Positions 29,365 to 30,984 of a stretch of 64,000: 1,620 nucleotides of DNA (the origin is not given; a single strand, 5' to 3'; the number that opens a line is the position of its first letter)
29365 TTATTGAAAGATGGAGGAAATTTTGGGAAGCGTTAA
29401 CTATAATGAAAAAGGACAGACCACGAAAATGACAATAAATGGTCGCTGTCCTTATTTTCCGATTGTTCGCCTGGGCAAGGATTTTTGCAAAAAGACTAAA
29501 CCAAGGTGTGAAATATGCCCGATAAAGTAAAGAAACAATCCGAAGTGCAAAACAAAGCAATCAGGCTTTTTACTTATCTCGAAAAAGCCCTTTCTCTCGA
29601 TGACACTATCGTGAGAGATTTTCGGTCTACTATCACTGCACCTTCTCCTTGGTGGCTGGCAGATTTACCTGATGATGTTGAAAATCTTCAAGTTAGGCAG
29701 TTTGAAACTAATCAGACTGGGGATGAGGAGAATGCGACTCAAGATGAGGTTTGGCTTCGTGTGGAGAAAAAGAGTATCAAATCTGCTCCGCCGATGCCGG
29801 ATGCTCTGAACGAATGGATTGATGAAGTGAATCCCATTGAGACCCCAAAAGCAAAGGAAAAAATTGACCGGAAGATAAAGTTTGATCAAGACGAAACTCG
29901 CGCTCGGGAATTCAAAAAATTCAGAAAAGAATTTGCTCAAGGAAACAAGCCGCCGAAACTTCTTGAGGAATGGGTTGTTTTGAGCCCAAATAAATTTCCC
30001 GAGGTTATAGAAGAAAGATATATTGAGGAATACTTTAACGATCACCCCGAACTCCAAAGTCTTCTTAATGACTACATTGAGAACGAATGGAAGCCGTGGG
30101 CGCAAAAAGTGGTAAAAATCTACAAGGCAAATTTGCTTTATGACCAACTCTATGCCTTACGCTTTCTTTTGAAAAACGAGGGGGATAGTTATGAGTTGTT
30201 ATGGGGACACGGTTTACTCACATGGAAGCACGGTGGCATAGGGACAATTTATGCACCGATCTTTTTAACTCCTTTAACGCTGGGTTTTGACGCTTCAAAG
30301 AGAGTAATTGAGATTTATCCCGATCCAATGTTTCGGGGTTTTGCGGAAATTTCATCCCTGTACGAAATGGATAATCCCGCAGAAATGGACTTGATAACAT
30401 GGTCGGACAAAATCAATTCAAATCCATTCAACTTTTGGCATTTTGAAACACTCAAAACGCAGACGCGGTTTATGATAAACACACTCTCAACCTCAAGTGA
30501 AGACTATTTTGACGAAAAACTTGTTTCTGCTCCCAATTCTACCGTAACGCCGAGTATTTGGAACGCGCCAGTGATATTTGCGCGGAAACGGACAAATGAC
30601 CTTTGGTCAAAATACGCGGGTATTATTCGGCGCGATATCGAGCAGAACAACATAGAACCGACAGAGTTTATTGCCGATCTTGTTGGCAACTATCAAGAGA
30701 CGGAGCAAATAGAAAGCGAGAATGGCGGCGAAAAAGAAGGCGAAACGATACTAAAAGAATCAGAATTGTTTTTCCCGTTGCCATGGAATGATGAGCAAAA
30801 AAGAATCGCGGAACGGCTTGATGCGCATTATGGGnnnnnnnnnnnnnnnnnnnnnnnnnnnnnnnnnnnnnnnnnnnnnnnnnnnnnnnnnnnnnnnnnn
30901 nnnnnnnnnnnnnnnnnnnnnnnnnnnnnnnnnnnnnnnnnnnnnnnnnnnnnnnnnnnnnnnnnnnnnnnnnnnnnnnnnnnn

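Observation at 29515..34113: Giant SF1 helicase + Vsr-like nuclease fusion next to AbiE: candidate single-protein anti-phage nuclease-helicase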

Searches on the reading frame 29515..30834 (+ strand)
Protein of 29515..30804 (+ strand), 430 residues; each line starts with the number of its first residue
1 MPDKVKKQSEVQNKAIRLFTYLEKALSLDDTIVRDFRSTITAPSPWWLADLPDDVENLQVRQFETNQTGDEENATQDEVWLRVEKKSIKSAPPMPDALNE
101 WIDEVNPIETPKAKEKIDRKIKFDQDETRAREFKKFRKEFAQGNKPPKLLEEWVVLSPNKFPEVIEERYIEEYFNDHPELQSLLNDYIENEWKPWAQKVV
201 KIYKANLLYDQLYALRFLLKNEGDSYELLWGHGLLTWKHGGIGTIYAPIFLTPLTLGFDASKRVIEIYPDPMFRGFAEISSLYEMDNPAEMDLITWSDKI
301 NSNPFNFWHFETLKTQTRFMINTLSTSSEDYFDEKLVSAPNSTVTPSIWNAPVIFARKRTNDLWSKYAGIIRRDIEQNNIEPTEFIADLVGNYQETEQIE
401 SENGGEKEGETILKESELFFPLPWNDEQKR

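Call 34: search_protein_families(library=pfam, proteins=[window:29515-30804:+], max_evalue=10)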
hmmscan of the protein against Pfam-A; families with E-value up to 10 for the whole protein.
window:29515-30804:+ (430 aa): 0 families

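Call 49: predict_structure(alignment_id=A1)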
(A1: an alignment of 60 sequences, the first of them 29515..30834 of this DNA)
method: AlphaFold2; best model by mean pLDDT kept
length: 440 residues; sequences in the alignment: 60
mean_pLDDT: 68.0   pTM: 0.57
mean pLDDT of the five models: 68.0, 66.6, 65.7, 63.3, 59.8
residues with pLDDT >= 90: 80; 70-90: 171; 50-70: 51; < 50: 138
segments of 3 or more residues with pLDDT < 50: 1-6, 18-42, 70-76, 274-304, 360-369, 384-440
pLDDT, mean of each block of 10 residues (from residue 1): 48 51 37 31 71 89 66 59 90 91 89 90 88 91 87 86 88 91 94 94 89 77 68 80 73 82 84 45 42 43 58 78 80 88 88 74 40 58 47 33 31 29 39 38
secondary structure, 60 per line:
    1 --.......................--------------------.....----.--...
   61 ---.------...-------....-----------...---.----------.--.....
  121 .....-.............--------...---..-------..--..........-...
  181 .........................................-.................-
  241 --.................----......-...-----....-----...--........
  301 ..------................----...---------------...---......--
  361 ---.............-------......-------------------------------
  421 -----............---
elements in order: H3-25 E58-60 E81-84 E116-122 H127-139 E167-173 H178-221 E226-239 E243-259 E264-269 H279-282 H293-302 H310-324 E329-331 E347-349 E353-358 H364-376 H384-389 H426-437

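Call 54: search_protein_representatives(protein=window:29515-30804:+)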
Query: 430 residues. Proteins with E-value up to 0.001 (for the whole library): 827; up to 1e-10: 252; up to 1e-30: 27. The best 150 are listed.
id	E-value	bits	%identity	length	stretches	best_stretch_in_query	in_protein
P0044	1.2e-189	647.2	69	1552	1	7-430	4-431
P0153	7.7e-148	509.5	61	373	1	10-374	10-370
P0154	5.7e-134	463.8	49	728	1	7-430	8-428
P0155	1.4e-105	370.2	61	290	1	9-276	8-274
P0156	5.9e-68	246.3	60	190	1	8-191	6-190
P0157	1.4e-58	215.4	36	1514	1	10-430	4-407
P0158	4.0e-56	207.3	55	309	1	8-183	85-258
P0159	1.6e-53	198.7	34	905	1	11-429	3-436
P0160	7.8e-52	193.1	34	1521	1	13-429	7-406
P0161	2.2e-51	191.6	31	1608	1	9-429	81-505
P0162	5.3e-50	187.1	31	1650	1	11-429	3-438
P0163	1.6e-48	182.2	31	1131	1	11-429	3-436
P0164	2.6e-48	181.5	33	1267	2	172-429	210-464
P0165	3.2e-47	178.0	33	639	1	11-429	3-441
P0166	1.7e-41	159.1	31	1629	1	14-430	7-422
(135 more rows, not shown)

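Call 57: search_protein_families(library=pfam, alignment_id=A3, max_evalue=0.001)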
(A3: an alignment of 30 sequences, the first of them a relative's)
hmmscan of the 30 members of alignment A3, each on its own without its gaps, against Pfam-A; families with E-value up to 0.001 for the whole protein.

A. member 1, P0157 (1514 aa): 10 families
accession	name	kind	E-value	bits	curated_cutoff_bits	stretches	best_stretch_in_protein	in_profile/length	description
PF18741.7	MTES_1575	-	1.6e-25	89.4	38.2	1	1417-1505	3-96/96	REase_MTES_1575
PF13086.12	AAA_11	-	6e-14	52.9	27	1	401-527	2-144/257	AAA domain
PF13087.12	AAA_12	-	4.6e-13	49.6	27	1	1165-1363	4-190/195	AAA domain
PF13604.12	AAA_30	-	1.1e-10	42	27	1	401-463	2-66/191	AAA domain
PF13245.12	AAA_19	-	9.8e-10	39.2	25.1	1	405-477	1-65/134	AAA domain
PF01443.25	Viral_helicase1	-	7.2e-06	26.4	21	0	419-454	2-36/228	Viral superfamily 1 RNA helicase core domain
PF04480.18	DUF559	-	1.9e-05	24.9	20.6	1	1432-1504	37-107/109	Protein of unknown function (DUF559)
PF05127.21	NAT10_TcmA_helicase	-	0.00014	22.3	22.7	0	419-488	1-70/176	RNA cytidine acetyltransferase NAT10/TcmA, helicase domain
PF00270.35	DEAD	-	0.00036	20.7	26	0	403-468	2-70/167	DEAD/DEAH box helicase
PF13401.12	AAA_22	-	0.00044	21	27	0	417-495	7-79/130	AAA domain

B. families by the number of members that match (of 30 scanned): 22 families
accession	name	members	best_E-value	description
PF13086.12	AAA_11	30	2.4e-21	AAA domain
PF13087.12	AAA_12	30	4e-20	AAA domain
PF13245.12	AAA_19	30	1.7e-13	AAA domain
PF13604.12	AAA_30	30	3.1e-12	AAA domain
PF18741.7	MTES_1575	29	3.4e-33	REase_MTES_1575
PF01443.25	Viral_helicase1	26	1.6e-07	Viral superfamily 1 RNA helicase core domain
PF05127.21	NAT10_TcmA_helicase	24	3.9e-07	RNA cytidine acetyltransferase NAT10/TcmA, helicase domain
PF00580.27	UvrD-helicase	23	1.7e-09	UvrD/REP helicase N-terminal domain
PF20720.3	nSTAND3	19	6.9e-07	Novel STAND NTPase 3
PF04480.18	DUF559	16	3.1e-08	Protein of unknown function (DUF559)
PF04851.21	ResIII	10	9.4e-06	Type III restriction enzyme, res subunit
PF13191.12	AAA_16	8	6e-06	AAA ATPase domain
PF03308.22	MeaB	6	0.00011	Methylmalonyl Co-A mutase-associated GTPase MeaB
PF09848.15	SLFN-g3_helicase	5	2.1e-05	Schlafen group 3, DNA/RNA helicase domain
PF00270.35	DEAD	4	9.4e-05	DEAD/DEAH box helicase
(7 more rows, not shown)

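Call 58: search_protein_families(library=ncbifam, alignment_id=A3, max_evalue=0.001)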
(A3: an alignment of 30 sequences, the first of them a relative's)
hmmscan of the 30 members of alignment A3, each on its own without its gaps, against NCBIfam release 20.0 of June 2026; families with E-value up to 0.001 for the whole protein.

A. member 1, P0157 (1514 aa): 7 families
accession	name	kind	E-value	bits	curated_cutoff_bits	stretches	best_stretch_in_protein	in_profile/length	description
NF058533.1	antiphage_ProA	equivalog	2.8e-57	194.2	1500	1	390-1507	639-1705/1903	anti-phage protein ProA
NF042953.1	Hhe_antiphage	equivalog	5e-39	133.6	2000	2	1093-1507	1277-1682/1797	DUF4011 domain-containing anti-phage protein Hhe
TIGR00376.1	TIGR00376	hypoth_equivalog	4.3e-18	65.1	348.9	2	400-545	158-299/639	IGHMBP2 family helicase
NF040671.1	PLuB_AAA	exception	2.3e-16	58.4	999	2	1097-1366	962-1231/1256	PLuB system helicase-like protein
TIGR01447.1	recD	equivalog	3.9e-09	35.6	310.15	1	390-499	137-248/597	exodeoxyribonuclease V subunit alpha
TIGR01448.2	helicase_RecD2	equivalog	3.5e-05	22.2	500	1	395-460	311-376/713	SF1B family DNA helicase RecD2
NF008127.0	PRK10875.1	equivalog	0.00047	18.8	671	0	417-478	173-238/619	exodeoxyribonuclease V subunit alpha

B. families by the number of members that match (of 30 scanned): 36 families (the first 25 are shown)
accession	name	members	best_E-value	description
NF058533.1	antiphage_ProA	30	8.7e-97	anti-phage protein ProA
NF042953.1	Hhe_antiphage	30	1.7e-49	DUF4011 domain-containing anti-phage protein Hhe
TIGR00376.1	TIGR00376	30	8.1e-30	IGHMBP2 family helicase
NF040671.1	PLuB_AAA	30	7.6e-28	PLuB system helicase-like protein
TIGR01448.2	helicase_RecD2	28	1.2e-11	SF1B family DNA helicase RecD2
TIGR01447.1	recD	27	4.7e-14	exodeoxyribonuclease V subunit alpha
NF010335.0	PRK13764.1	11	1.1e-07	ATPase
NF008127.0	PRK10875.1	5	3.4e-05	exodeoxyribonuclease V subunit alpha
NF006038.0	PRK08181.1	3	0.00011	transposase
NF005992.0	PRK08116.1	2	0.00039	hypothetical protein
NF009043.0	PRK12377.1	2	0.00084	ATP-binding protein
NF005643.0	PRK07406.1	1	7.2e-14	RNA polymerase sigma factor RpoD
NF006666.0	PRK09210.1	1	1.5e-13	RNA polymerase sigma factor RpoD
TIGR02393.1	RpoD_Cterm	1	3.8e-13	RNA polymerase sigma factor RpoD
NF041931.2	MzaA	1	1.5e-12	MZA anti-phage system associated sigma-70 family RNA polymerase sigma factor MzaA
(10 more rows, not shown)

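Call 59: search_protein_families(library=padloc, alignment_id=A3, max_evalue=0.001)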
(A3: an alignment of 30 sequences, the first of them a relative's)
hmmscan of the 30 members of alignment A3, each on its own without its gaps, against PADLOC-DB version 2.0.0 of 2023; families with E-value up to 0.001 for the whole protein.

A. member 1, P0157 (1514 aa): 6 families
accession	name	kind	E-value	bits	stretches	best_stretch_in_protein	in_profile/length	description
PDLC05009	PDC-S37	-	1.2e-56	190.3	1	405-1507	298-1340/1550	-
PDLC02194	Hhe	-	7.7e-34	114.2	2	1079-1508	1363-1783/1911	-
PDLC03924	MkoC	-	1.7e-31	107.2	1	1092-1367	665-944/1136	-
PDLC03920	MkoA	-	6.9e-23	78.9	2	1097-1363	791-1072/1112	-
PDLC03921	MkoA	-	1.9e-18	63.6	2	1097-1364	1296-1564/1607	-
PDLC04140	mad8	-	9.3e-09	33.2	1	405-583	17-101/314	mads_8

B. families by the number of members that match (of 30 scanned): 24 families
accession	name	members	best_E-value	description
PDLC05009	PDC-S37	30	1e-123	-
PDLC02194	Hhe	30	1.1e-45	-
PDLC03924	MkoC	30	3.7e-40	-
PDLC03920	MkoA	30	1.2e-37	-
PDLC04140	mad8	30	3.3e-09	mads_8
PDLC03921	MkoA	25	4.3e-26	-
PDLC05064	PDC-S68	17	1e-09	-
PDLC01734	typeIV_RecD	14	3.8e-10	RecD_0_IVD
PDLC04476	PDC-M16A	11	1.3e-05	-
PDLC05035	PDC-S53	10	2.1e-09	-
PDLC03802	RTasHel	10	2.3e-05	DRT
PDLC02895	DpdJ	5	1.7e-06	DpdJ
PDLC04173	GajB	5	3.4e-06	-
PDLC02372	Nhi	5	5.8e-05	-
PDLC02350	AbiO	4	0.0001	AbiO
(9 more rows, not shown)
